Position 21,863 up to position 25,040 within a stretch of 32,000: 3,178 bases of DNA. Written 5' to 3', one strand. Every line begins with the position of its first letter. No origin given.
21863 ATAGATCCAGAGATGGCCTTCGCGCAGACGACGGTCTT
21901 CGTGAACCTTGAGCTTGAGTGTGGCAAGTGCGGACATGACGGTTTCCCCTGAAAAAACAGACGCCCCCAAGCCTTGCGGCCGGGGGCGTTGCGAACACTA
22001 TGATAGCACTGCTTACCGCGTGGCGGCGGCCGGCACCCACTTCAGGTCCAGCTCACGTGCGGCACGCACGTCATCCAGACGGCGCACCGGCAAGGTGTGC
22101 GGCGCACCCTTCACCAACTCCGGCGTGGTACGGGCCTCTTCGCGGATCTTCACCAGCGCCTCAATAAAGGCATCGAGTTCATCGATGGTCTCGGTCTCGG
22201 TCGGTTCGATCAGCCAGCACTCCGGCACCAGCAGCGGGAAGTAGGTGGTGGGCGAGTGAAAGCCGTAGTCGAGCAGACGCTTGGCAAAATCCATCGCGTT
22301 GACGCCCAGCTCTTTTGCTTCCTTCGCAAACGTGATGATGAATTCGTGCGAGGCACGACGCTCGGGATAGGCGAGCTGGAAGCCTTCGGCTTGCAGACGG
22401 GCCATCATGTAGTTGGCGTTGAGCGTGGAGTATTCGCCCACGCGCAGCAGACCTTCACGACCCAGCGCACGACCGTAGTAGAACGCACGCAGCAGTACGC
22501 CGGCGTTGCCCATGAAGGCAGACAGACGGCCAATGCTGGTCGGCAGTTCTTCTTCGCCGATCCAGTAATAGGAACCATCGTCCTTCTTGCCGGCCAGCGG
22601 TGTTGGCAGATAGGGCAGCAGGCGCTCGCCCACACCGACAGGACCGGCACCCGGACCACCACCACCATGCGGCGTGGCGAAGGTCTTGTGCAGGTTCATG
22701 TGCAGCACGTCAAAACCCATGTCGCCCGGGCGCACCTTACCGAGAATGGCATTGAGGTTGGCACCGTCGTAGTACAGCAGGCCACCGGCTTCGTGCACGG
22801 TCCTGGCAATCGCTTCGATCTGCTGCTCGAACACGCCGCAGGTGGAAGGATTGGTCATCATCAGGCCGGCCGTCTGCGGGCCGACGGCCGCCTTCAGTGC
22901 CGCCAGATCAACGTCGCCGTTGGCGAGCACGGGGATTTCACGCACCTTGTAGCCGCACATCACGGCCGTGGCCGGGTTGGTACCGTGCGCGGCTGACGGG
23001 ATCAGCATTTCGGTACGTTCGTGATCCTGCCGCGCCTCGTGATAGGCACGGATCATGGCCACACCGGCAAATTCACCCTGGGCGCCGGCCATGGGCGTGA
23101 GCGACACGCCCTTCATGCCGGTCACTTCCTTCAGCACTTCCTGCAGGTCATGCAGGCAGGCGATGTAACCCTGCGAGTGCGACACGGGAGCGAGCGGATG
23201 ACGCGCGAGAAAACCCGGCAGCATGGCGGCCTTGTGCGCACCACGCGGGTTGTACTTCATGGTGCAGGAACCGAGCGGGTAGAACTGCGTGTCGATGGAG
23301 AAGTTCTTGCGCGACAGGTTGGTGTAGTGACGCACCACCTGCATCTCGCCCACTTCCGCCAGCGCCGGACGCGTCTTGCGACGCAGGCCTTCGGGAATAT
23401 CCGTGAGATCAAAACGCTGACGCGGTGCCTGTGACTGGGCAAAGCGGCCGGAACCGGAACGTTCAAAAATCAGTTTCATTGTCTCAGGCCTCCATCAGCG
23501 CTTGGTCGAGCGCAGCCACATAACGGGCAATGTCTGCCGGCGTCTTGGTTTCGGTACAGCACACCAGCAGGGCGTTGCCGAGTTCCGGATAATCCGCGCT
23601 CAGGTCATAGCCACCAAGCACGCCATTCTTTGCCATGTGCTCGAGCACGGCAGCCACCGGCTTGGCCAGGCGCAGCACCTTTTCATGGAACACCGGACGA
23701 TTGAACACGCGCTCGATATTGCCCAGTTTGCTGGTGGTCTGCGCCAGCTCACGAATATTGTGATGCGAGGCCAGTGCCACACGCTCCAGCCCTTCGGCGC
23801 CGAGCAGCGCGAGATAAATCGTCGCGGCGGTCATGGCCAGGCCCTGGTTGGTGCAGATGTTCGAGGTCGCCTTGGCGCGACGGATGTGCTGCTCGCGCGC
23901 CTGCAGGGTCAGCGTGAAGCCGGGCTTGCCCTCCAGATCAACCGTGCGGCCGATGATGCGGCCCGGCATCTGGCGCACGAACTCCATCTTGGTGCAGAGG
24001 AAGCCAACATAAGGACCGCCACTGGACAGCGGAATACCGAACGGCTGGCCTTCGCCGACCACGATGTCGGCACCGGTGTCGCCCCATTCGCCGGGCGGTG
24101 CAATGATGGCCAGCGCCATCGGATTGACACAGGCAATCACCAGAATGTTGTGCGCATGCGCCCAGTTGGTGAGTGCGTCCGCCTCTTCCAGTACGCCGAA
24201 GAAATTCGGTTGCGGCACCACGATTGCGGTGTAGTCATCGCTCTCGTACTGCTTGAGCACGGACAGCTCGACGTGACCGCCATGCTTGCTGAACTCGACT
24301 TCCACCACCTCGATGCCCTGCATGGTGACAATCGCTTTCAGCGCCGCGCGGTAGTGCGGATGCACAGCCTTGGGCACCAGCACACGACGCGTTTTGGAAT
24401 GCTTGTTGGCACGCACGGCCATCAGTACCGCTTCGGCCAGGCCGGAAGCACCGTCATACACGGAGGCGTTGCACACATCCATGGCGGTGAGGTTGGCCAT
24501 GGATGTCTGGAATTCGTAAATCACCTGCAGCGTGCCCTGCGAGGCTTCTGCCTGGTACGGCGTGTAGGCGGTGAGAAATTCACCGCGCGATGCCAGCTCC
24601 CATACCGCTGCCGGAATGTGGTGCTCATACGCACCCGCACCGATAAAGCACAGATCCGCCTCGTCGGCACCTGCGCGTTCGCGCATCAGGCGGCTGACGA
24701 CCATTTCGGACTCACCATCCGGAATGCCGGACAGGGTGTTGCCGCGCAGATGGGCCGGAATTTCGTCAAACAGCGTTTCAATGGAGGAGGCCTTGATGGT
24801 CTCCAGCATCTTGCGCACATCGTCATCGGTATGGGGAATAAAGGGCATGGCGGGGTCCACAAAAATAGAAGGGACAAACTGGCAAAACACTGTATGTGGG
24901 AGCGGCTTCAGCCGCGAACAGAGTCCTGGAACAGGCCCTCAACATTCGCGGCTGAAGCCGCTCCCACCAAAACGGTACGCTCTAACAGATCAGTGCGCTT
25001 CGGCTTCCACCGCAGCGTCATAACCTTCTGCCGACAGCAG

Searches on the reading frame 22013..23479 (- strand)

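Call 22: search_protein_families(library=ncbifam, proteins=[window:22013-23479:-])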
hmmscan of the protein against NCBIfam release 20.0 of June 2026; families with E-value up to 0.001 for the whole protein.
window:22013-23479:- (488 aa): 6 families
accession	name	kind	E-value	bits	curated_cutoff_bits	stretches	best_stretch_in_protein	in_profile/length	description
NF003346.0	PRK04366.1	equivalog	2.9e-211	702.3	441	1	2-481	10-487/487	aminomethyl-transferring glycine dehydrogenase subunit GcvPB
TIGR00461.1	gcvP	equivalog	6.1e-113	378.4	859.2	1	45-451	468-870/939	aminomethyl-transferring glycine dehydrogenase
NF001696.0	PRK00451.1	equivalog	1.7e-25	89.8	364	2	26-301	29-300/447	aminomethyl-transferring glycine dehydrogenase subunit GcvPA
TIGR03402.1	FeS_nifS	equivalog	0.0001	21.2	530.75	1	175-268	109-201/379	cysteine desulfurase NifS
TIGR03403.1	nifS_epsilon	equivalog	0.00042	19.2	587.7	1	145-275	80-211/382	NifS family cysteine desulfurase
NF002806.0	PRK02948.1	subfamily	0.00045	19.3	304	1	171-274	107-208/381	IscS subfamily cysteine desulfurase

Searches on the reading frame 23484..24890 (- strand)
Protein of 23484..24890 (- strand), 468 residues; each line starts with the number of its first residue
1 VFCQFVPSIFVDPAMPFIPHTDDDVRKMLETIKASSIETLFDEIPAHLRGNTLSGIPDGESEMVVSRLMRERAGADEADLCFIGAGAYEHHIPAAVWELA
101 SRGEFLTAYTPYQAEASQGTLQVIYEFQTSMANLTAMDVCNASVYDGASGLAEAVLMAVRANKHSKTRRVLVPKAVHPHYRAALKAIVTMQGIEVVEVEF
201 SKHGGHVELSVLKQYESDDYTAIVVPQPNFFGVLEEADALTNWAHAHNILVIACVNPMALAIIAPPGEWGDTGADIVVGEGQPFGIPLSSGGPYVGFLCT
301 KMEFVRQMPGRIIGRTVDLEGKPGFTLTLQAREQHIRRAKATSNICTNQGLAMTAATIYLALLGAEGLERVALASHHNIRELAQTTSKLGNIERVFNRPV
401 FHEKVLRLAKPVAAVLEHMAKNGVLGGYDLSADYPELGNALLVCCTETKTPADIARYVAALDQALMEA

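Call 22: search_protein_families(library=ncbifam, proteins=[window:23484-24890:-])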
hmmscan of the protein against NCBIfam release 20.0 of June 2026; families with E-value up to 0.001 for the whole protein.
window:23484-24890:- (468 aa): 4 families
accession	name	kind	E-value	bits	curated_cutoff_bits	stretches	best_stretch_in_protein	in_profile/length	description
NF001696.0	PRK00451.1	equivalog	3.4e-180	599.7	364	1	15-464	2-445/447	aminomethyl-transferring glycine dehydrogenase subunit GcvPA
TIGR00461.1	gcvP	equivalog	9.3e-71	238.8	859.2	1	22-422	7-392/939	aminomethyl-transferring glycine dehydrogenase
NF003346.0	PRK04366.1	equivalog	7.5e-29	100.8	441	1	91-467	87-454/487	aminomethyl-transferring glycine dehydrogenase subunit GcvPB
TIGR03812.1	tyr_de_CO2_Arch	equivalog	0.0001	21.3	299.4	0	147-250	81-186/375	tyrosine decarboxylase MfnA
